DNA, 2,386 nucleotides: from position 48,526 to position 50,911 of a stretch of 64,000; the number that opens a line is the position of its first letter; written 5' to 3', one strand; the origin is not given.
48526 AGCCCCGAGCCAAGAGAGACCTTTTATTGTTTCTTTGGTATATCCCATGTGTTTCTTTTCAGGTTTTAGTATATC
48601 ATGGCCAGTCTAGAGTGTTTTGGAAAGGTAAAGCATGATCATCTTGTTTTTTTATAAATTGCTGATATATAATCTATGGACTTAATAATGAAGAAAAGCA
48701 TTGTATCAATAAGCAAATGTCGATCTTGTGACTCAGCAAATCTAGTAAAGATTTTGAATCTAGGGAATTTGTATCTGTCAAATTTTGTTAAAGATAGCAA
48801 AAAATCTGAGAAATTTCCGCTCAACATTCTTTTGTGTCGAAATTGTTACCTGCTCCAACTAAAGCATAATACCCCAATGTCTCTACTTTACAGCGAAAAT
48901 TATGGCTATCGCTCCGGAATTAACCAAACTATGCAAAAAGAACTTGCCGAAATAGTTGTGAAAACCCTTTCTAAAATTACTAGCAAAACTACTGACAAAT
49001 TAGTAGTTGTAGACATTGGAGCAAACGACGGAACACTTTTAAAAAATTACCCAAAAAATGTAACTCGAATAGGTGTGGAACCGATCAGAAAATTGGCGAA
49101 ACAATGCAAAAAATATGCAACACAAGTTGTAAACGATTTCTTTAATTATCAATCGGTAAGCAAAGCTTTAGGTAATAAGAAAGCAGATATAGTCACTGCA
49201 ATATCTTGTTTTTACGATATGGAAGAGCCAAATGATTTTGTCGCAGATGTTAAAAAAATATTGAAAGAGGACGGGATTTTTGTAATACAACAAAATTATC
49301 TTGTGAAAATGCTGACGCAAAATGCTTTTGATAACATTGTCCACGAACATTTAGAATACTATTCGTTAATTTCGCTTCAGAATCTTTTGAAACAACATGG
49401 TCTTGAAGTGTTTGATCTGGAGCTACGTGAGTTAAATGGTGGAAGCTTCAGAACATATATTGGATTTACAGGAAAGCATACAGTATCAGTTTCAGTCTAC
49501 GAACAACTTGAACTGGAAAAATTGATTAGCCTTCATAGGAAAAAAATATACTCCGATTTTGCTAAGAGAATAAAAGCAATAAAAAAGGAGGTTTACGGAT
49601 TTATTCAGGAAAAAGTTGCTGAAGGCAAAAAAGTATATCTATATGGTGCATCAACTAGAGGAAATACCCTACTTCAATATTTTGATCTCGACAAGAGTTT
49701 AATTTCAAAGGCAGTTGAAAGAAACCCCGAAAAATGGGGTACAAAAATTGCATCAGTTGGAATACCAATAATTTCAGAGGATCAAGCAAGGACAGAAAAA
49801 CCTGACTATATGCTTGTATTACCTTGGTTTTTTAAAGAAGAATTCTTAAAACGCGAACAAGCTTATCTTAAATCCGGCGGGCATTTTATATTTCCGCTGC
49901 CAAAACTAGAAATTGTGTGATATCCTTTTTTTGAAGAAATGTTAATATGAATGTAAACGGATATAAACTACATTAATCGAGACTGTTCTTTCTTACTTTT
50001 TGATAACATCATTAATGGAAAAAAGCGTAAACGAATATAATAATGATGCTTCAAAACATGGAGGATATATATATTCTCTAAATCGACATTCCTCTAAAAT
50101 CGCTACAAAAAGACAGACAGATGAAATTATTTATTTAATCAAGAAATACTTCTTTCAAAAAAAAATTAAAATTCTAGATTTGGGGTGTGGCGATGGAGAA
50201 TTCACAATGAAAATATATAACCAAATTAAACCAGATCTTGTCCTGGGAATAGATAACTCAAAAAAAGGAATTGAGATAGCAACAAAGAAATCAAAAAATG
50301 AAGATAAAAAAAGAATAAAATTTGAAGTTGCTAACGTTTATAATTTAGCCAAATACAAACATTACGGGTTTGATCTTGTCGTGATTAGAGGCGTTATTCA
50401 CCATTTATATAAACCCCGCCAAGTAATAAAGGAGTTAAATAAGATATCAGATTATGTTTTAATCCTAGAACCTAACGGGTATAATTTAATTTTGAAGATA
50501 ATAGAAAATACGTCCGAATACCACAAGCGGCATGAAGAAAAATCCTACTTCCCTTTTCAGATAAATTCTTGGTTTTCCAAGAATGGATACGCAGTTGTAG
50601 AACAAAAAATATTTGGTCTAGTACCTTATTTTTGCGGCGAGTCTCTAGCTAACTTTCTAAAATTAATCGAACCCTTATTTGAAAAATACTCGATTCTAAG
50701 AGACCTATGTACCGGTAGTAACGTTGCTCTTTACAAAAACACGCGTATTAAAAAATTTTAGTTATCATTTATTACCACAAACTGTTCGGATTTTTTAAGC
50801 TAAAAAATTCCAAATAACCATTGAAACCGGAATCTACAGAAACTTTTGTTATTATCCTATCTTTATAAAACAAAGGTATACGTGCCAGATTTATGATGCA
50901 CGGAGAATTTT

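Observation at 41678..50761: Deoxysugar tailoring cassette with duplicated TylC3-type C-methyltransferases: a candidate branched-chain methylated 6-deoxyhexose pathway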

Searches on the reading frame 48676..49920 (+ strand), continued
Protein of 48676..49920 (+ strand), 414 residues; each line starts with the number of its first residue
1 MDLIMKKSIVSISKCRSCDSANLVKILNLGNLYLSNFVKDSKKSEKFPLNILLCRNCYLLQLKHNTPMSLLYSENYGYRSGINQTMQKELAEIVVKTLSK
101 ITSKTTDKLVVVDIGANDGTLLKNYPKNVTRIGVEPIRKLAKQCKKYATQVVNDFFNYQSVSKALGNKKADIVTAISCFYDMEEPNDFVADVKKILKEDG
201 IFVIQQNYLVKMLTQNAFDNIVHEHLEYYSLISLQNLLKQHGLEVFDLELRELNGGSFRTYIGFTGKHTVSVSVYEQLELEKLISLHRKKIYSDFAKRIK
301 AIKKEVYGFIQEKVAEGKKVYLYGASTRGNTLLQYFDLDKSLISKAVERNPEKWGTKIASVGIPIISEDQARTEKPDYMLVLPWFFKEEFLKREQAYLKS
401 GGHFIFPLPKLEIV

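Call 50: search_solved_structures(query=window:48676-49920:+, max_evalue=1e-30, show_alignments=3)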
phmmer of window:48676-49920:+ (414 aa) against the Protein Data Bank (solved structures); distinct sequences matched with E-value up to 1e-30: 10.
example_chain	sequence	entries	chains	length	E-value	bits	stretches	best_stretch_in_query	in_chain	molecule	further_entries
4rv9_A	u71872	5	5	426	6.1e-56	193.2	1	11-414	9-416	D-mycarose 3-C-methyltransferase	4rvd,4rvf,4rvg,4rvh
4e2w_A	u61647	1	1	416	8.6e-42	146.7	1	13-413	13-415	TcaB9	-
3ndi_A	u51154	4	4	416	1.6e-41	145.8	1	13-413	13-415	Methyltransferase | TcaB9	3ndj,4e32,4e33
4e2x_A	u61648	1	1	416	1.6e-41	145.8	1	13-413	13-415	TcaB9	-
4e30_A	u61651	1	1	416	2.2e-41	145.3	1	13-413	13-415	TcaB9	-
4e2y_A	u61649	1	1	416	4.1e-41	144.5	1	13-413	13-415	TcaB9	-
4e31_A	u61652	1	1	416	5.6e-41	144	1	13-413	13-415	TcaB9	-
4e2z_A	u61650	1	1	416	1.5e-40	142.6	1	13-413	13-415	TcaB9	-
5t64_A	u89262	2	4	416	3.8e-37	131.4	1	13-413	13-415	Sugar 3-C-methyl transferase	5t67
5t6b_A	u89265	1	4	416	1.7e-36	129.2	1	13-413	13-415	Sugar 3-C-methyl transferase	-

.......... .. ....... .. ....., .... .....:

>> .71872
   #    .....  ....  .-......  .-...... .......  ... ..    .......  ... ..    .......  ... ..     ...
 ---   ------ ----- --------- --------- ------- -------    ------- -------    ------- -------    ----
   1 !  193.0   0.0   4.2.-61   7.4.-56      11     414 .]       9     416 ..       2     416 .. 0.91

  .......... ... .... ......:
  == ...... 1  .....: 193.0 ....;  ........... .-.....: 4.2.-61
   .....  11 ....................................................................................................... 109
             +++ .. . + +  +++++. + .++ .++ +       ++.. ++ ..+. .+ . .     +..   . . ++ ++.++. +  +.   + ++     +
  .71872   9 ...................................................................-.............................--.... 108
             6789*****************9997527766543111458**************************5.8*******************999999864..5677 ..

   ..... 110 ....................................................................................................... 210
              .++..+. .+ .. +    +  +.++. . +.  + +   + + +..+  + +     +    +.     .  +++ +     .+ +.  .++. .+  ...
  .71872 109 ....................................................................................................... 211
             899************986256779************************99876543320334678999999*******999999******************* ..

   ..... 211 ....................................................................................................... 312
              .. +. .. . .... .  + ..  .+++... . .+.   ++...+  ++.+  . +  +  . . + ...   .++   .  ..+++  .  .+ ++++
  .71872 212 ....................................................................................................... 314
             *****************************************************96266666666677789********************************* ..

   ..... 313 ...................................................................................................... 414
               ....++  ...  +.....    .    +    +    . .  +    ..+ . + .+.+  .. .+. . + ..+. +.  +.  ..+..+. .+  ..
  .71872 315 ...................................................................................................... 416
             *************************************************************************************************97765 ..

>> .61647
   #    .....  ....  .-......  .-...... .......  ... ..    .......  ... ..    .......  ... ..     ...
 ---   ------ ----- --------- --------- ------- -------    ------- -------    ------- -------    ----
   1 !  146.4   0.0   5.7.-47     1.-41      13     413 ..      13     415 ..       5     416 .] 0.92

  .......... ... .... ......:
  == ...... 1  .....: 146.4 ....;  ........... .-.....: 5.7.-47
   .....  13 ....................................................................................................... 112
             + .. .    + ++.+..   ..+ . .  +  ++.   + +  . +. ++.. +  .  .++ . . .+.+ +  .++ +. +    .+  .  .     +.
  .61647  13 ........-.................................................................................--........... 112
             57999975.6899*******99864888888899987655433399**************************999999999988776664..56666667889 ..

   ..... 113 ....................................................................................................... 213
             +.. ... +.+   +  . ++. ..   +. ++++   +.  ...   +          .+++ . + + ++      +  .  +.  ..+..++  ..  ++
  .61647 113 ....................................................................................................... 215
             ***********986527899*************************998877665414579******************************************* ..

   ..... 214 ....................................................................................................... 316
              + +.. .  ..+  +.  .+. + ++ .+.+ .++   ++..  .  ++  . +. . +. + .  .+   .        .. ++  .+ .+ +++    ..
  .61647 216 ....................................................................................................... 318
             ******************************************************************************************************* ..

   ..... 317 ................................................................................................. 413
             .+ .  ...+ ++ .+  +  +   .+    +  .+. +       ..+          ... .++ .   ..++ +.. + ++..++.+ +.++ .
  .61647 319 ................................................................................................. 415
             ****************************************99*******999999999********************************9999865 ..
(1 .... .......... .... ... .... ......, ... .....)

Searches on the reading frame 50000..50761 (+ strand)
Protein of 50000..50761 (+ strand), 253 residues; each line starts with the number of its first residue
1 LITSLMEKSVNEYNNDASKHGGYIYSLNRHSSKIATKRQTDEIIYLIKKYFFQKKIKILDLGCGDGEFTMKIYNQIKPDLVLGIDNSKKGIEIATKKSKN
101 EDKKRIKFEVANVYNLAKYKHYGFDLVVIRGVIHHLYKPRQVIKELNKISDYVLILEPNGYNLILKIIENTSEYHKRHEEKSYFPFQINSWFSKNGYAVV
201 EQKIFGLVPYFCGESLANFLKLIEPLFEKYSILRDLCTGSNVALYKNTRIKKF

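Call 3: search_protein_families(library=pfam, proteins=[window:50000-50761:+], max_evalue=0.01)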
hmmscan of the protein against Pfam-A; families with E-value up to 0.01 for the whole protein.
window:50000-50761:+ (253 aa): 19 families
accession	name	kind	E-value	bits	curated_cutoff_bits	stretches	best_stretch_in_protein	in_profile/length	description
PF13847.12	Methyltransf_31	-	8.6e-19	68.1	27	1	54-174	3-128/145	Methyltransferase domain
PF13649.12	Methyltransf_25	-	3.2e-14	53.8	27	1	58-148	1-91/97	Methyltransferase domain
PF08241.18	Methyltransf_11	-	6.5e-14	52.8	21.2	1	59-149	1-86/95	Methyltransferase domain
PF08242.18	Methyltransf_12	-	6.5e-13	49.7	30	1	59-148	1-90/98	Methyltransferase domain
PF13489.12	Methyltransf_23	-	2.6e-12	47.2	27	1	43-202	9-164/164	Methyltransferase domain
PF07021.18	MetW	-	3.2e-08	33.9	21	1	53-159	12-111/193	Methionine biosynthesis protein MetW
PF01209.24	Ubie_methyltran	-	2.6e-07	30.7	20.1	1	53-147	46-140/233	ubiE/COQ5 methyltransferase family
PF03848.20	TehB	-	5.7e-06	26.3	20.4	1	54-169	30-137/193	Tellurite resistance protein TehB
PF05175.20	MTS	-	5.9e-06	26.5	23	1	54-146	31-122/170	Methyltransferase small domain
PF08003.17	Methyltransf_9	-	2.9e-05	23.7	23.8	1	55-156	116-217/315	Protein of unknown function (DUF1698)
PF05219.18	DREV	-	0.00012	21.8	26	1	53-173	93-194/265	DREV methyltransferase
PF02390.23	Methyltransf_4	-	0.00017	21.6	24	1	57-113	4-53/173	Putative methyltransferase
PF01728.25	FtsJ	-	0.00042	20.7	24.1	1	46-131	12-99/181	FtsJ-like methyltransferase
PF23525.1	Methyltransf_36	-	0.0007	19.3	27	1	41-77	26-63/268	AprA MT2-like domain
PF24675.1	NpmA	-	0.00077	19.3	60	1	58-103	27-73/214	16S rRNA (adenine(1408)-N(1))-methyltransferase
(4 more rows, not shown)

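Call 4: search_protein_families(library=ncbifam, proteins=[window:50000-50761:+], max_evalue=0.01)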
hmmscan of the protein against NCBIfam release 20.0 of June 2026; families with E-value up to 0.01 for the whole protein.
window:50000-50761:+ (253 aa): 49 families (the best 25 are shown)
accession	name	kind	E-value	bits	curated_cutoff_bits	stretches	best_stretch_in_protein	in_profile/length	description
TIGR01983.1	UbiG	equivalog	1.2e-13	50.9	102.95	1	54-149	49-142/228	bifunctional 2-polyprenyl-6-hydroxyphenol methylase/3-demethylubiquinol 3-O-methyltransferase UbiG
NF001244.0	PRK00216.1-5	equivalog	4.8e-12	45.7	216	1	47-183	41-171/236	bifunctional demethylmenaquinone methyltransferase/2-methoxy-6-polyprenyl-1,4-benzoquinol methylase UbiE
TIGR01934.1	MenG_MenH_UbiE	subfamily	2.7e-11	43.2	158.35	1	47-174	32-151/223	ubiquinone/menaquinone biosynthesis methyltransferase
NF043040.1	corrin_prot_MT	hypoth_equivalog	4.2e-11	42.7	180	1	37-141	24-128/216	corrinoid protein-associated methyltransferase CpaM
TIGR02072.1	BioC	equivalog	3.4e-10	40.1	184.95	1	42-151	22-125/244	malonyl-ACP O-methyltransferase BioC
NF040539.1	AST_met_ArsM_2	exception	1.7e-09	37.9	240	1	11-149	20-154/262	putative arsinothricin biosynthesis methyltransferase ArsM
TIGR04290.1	meth_Rta_06860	hypoth_equivalog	2.2e-09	37.1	300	1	57-197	52-179/226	TIGR04290 family methyltransferase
TIGR04345.1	ovoA_Cterm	equivalog_domain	6e-09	35.8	170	1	100-161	112-166/242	putative 4-mercaptohistidine N1-methyltransferase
TIGR02021.1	BchM-ChlM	equivalog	8.4e-09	35.2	158.9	1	42-150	43-147/218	magnesium protoporphyrin IX methyltransferase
TIGR02081.1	metW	equivalog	1.5e-08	34.5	189.5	1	53-159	12-111/194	methionine biosynthesis protein MetW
NF008300.0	PRK11088.1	equivalog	4.2e-08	33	303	1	40-128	71-156/272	23S rRNA (guanine(745)-N(1))-methyltransferase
NF011650.0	PRK15068.1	equivalog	6e-08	31.9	209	1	54-148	122-215/324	tRNA 5-methoxyuridine(34)/uridine 5-oxyacetic acid(34) synthase CmoB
TIGR04074.1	bacter_Hen1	equivalog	7.9e-08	31.2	340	1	32-166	264-403/462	3' terminal RNA ribose 2'-O-methyltransferase Hen1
NF004851.0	PRK06202.1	equivalog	1.2e-07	31.4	243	1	53-139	59-145/237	hypothetical protein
TIGR00452.1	TIGR00452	equivalog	1.3e-07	30.7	275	1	55-149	118-210/316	tRNA 5-methoxyuridine(34)/uridine 5-oxyacetic acid(34) synthase CmoB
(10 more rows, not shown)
